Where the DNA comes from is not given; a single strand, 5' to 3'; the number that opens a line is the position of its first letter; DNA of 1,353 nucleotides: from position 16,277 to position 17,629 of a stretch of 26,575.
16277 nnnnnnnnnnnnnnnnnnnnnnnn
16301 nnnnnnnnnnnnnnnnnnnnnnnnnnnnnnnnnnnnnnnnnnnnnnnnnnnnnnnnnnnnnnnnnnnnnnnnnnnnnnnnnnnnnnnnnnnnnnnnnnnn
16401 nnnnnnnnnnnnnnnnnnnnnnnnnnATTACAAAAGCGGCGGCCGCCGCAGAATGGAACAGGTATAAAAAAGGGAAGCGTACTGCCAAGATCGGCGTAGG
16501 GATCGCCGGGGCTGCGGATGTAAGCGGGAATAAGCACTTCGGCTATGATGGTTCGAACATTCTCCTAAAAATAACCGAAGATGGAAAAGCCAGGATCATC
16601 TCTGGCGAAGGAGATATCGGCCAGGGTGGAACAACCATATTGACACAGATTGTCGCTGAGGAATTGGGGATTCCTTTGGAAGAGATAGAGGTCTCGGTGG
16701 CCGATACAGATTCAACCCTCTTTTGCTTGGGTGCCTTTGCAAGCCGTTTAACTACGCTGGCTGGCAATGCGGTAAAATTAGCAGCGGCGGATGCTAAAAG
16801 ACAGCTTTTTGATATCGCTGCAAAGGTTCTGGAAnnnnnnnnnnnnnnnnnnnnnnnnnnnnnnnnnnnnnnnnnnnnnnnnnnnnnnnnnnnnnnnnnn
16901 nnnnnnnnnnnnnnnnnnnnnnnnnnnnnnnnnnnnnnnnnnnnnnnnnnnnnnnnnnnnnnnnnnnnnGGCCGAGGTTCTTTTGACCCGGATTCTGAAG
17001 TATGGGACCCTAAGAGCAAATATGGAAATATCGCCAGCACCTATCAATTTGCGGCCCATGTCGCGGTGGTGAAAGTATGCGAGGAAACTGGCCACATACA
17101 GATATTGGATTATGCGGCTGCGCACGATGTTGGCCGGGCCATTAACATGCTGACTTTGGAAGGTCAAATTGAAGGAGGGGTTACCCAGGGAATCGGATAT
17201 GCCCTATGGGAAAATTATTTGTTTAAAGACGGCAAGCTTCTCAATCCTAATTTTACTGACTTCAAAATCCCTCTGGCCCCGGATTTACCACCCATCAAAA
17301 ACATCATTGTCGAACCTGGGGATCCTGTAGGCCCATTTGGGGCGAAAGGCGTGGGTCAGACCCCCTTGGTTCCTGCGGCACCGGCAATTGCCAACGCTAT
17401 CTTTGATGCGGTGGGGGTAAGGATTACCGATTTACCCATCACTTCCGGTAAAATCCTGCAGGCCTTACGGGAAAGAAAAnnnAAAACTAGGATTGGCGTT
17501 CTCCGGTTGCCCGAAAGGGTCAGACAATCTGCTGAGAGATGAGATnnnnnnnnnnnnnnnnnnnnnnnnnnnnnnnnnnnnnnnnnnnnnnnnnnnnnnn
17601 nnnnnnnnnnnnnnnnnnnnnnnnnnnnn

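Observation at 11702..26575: Uncharacterised anaerobic catabolic cluster: GntR + TTT importer + two different Mo-hydroxylases + FAH + MBL hydrolase + DRE-TIM lyase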

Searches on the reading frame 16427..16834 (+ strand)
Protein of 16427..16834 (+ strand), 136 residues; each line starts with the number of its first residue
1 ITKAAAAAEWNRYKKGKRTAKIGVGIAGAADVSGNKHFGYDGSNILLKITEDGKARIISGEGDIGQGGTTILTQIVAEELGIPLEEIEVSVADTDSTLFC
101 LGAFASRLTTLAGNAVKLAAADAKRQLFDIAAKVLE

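Call 51: search_solved_structures(query=window:16427-16834:+, max_evalue=0.001, show_alignments=5)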
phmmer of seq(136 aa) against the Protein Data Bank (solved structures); distinct sequences matched with E-value up to 0.001: 11.
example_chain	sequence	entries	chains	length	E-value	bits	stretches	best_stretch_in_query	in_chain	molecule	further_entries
1rm6_A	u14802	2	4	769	4.3e-15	59.2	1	3-135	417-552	4-hydroxybenzoyl-CoA reductase alpha subunit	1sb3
4zoh_A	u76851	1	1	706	1.1e-13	54.7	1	47-135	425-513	Putative oxidoreductase molybdopterin-binding subunit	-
3hrd_B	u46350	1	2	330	1.4e-12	51.2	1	46-135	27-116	Nicotinate dehydrogenase medium molybdopterin subunit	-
8uem_A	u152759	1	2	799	7.1e-12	48.9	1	45-136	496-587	Carbon monoxide dehydrogenase (Large chain), CoxL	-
7dqx_A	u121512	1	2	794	4.6e-11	46.2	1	4-135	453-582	6-hydroxypseudooxynicotine dehydrogenase complex subunit gamma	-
1ffu_B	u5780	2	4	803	4.3e-10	43.1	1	22-136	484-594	CUTL, MOLYBDOPROTEIN OF CARBON MONOXIDE DEHYDROGENASE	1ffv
1zxi_B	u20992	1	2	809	8e-10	42.2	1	11-136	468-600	Carbon monoxide dehydrogenase large chain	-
1n5w_B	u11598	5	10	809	8e-10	42.2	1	11-136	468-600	Carbon monoxide dehydrogenase large chain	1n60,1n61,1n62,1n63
1t3q_B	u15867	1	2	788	1.1e-05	28.8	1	45-136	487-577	quinoline 2-oxidoreductase large subunit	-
5g5g_C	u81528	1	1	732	0.00016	25.1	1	28-96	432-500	PUTATIVE XANTHINE DEHYDROGENASE YAGS FAD-BINDING SUBUNIT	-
5g5h_C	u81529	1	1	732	0.00022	24.6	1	41-96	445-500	Aldehyde oxidoreductase molybdenum-binding subunit PaoC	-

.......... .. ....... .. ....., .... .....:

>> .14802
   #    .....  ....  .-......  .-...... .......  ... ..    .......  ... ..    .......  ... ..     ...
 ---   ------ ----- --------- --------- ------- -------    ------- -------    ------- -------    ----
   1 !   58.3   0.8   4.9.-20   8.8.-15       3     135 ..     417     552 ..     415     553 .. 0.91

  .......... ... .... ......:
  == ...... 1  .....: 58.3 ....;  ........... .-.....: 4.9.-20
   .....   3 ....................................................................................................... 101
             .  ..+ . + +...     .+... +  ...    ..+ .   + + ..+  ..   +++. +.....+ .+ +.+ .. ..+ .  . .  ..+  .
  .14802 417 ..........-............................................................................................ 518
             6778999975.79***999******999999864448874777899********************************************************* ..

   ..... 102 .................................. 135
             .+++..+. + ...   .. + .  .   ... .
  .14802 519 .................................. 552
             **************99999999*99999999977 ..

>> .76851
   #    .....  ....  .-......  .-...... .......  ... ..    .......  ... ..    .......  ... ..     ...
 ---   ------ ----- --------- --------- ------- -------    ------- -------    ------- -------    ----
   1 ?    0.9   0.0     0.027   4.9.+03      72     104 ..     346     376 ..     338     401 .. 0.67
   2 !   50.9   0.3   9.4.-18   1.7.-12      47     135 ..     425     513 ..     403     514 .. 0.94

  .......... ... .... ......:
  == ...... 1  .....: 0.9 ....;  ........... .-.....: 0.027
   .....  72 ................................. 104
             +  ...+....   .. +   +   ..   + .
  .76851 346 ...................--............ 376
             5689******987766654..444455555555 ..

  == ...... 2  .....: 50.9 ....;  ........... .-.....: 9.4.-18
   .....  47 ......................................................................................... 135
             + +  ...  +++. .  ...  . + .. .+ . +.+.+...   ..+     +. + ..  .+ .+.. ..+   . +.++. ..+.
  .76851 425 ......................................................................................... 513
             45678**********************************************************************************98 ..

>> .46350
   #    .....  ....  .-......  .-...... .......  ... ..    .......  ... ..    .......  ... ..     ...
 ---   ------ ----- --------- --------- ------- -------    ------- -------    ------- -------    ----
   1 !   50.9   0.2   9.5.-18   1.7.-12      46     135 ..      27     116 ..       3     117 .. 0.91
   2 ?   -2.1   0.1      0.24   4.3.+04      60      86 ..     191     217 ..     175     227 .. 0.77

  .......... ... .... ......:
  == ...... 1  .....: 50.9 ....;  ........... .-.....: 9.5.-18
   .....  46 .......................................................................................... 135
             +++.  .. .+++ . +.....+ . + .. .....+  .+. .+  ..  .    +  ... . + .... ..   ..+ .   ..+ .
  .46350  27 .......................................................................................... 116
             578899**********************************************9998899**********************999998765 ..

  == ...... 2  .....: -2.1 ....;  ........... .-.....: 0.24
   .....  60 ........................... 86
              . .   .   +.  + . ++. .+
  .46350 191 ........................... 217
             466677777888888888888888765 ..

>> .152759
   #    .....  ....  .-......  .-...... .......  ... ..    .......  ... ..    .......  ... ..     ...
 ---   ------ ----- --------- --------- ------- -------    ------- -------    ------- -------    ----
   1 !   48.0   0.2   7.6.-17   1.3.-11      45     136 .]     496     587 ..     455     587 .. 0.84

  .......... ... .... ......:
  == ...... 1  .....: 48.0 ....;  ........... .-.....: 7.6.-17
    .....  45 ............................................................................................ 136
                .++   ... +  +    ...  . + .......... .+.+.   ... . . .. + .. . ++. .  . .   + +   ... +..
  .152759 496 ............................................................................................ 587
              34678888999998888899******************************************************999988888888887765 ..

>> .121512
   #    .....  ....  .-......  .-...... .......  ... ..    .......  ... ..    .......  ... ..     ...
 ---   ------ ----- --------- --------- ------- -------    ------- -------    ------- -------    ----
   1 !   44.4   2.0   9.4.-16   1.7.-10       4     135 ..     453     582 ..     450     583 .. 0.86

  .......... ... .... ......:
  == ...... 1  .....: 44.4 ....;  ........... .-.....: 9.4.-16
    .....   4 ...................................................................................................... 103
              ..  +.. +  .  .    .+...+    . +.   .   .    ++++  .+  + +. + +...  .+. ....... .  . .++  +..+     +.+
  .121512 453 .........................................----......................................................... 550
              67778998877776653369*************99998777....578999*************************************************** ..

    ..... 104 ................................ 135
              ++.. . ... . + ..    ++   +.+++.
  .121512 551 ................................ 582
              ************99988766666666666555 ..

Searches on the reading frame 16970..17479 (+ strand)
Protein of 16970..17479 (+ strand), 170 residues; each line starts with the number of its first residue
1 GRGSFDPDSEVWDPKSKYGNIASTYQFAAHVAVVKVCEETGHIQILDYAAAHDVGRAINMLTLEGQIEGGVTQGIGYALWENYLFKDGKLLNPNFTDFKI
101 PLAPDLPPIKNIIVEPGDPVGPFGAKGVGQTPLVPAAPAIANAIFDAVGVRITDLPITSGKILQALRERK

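Call 37: search_solved_structures(query=window:16970-17479:+, max_evalue=0.00001, show_alignments=5)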
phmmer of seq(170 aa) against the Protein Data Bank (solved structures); distinct sequences matched with E-value up to 0.00001: 17.
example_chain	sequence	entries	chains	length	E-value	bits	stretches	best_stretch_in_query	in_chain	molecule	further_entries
3hrd_B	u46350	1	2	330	6.1e-35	123.9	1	1-167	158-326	Nicotinate dehydrogenase medium molybdopterin subunit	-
1rm6_A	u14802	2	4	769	1.2e-28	103.4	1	15-166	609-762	4-hydroxybenzoyl-CoA reductase alpha subunit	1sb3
7dqx_A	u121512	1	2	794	2.6e-24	89.3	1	16-163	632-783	6-hydroxypseudooxynicotine dehydrogenase complex subunit gamma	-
8uem_A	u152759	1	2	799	2.6e-23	86.1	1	20-169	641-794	Carbon monoxide dehydrogenase (Large chain), CoxL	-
4zoh_A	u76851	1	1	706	2.3e-21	79.8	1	24-159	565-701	Putative oxidoreductase molybdopterin-binding subunit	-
5g5h_C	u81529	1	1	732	2.9e-21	79.4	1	17-166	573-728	Aldehyde oxidoreductase molybdenum-binding subunit PaoC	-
5g5g_C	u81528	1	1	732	2.9e-21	79.4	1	17-166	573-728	PUTATIVE XANTHINE DEHYDROGENASE YAGS FAD-BINDING SUBUNIT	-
1t3q_B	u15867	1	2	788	5.3e-20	75.3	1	28-169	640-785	quinoline 2-oxidoreductase large subunit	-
5y6q_C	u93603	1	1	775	3.4e-19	72.7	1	23-163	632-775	Aldehyde oxidase large subunit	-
1ffu_B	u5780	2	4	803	7.8e-19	71.5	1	23-169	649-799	CUTL, MOLYBDOPROTEIN OF CARBON MONOXIDE DEHYDROGENASE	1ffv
1sij_A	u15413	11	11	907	1.3e-17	67.6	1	23-167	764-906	Aldehyde oxidoreductase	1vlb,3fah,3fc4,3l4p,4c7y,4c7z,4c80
1dgj_A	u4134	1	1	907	1.3e-17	67.5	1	19-166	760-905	ALDEHYDE OXIDOREDUCTASE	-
1n5w_B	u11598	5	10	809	2.1e-17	66.9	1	22-148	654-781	Carbon monoxide dehydrogenase large chain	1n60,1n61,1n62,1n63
1zxi_B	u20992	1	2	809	2.8e-17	66.4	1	22-148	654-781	Carbon monoxide dehydrogenase large chain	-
2w55_B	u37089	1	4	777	4e-08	36.6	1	12-147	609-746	XANTHINE DEHYDROGENASE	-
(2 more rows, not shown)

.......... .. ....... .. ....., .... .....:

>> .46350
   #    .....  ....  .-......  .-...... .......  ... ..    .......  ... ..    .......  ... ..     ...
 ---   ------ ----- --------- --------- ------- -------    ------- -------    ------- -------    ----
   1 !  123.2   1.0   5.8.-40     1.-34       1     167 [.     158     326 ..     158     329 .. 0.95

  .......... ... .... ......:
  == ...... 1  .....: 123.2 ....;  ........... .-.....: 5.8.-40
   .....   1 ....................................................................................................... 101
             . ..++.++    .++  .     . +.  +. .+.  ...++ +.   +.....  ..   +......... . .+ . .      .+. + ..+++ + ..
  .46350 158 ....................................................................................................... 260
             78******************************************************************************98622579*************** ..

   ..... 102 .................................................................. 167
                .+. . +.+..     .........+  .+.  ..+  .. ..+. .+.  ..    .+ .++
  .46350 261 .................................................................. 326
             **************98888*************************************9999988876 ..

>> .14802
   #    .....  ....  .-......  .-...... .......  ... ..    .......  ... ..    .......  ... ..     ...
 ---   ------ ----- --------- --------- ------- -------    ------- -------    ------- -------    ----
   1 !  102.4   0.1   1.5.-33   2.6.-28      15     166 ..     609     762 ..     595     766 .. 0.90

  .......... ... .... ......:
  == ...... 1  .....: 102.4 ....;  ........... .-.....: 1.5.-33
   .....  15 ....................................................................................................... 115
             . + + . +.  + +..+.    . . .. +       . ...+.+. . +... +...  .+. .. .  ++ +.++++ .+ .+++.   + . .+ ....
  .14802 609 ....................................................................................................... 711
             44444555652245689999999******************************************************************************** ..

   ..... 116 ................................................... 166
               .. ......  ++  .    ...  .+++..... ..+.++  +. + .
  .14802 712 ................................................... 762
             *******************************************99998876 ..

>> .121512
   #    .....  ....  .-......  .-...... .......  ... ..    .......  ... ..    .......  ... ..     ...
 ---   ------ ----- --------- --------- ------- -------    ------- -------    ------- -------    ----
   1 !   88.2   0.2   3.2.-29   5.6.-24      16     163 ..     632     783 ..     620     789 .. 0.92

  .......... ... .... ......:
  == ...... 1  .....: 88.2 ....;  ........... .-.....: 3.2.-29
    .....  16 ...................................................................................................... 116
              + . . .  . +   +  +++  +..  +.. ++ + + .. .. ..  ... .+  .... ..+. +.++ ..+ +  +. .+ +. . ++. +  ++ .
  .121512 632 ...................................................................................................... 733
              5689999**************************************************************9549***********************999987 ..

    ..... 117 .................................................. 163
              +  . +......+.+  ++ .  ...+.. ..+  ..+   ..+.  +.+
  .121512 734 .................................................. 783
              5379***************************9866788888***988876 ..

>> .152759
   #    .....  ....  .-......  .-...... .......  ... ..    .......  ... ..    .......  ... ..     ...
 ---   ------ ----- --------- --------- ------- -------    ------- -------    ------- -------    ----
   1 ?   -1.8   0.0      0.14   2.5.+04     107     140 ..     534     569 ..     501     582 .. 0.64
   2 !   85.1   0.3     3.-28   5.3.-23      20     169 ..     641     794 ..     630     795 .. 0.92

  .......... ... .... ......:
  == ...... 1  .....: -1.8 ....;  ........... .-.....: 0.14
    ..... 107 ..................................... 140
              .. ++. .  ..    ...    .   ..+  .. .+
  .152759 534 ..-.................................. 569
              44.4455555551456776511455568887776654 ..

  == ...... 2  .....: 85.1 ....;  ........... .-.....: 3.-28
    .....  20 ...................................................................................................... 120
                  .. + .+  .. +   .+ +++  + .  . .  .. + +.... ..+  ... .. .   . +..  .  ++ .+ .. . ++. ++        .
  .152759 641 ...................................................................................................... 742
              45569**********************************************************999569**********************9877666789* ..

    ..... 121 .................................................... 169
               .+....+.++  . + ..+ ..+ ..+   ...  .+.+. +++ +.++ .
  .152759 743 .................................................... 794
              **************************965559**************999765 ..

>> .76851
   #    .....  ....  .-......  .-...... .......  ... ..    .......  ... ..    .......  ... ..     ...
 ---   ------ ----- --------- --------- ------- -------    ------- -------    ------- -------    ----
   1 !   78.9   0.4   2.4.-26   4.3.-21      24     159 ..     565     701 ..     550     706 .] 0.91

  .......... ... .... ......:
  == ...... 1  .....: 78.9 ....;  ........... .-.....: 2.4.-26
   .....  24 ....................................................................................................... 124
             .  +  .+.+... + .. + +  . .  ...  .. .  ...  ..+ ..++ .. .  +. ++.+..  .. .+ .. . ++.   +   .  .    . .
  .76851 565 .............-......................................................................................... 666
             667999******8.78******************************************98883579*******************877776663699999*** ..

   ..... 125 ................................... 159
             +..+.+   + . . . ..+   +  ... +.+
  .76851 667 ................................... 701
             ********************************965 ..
